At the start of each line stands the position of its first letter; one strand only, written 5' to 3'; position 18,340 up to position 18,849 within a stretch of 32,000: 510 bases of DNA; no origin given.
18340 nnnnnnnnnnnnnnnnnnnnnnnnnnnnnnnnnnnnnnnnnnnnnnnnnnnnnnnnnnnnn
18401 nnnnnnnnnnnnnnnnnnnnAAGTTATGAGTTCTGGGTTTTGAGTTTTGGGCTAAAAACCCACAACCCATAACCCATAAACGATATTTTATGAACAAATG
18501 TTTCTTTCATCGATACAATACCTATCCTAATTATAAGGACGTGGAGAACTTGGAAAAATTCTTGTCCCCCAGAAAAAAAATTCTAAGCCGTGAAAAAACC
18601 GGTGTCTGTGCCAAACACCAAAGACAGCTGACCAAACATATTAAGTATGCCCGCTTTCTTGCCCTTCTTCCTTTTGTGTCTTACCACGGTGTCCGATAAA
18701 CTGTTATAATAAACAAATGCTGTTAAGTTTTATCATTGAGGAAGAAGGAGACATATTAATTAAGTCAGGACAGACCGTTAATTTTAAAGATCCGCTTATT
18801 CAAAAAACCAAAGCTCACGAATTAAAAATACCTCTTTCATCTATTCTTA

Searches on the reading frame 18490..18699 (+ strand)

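Call 102: search_protein_families(library=pfam, proteins=[window:18490-18699:+], max_evalue=0.0001)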
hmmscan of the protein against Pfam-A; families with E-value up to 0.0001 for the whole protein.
window:18490-18699:+ (69 aa): 1 family
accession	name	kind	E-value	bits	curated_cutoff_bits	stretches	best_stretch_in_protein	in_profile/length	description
PF01084.26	Ribosomal_S18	-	3.5e-21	75.5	21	1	10-60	2-52/52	Ribosomal protein S18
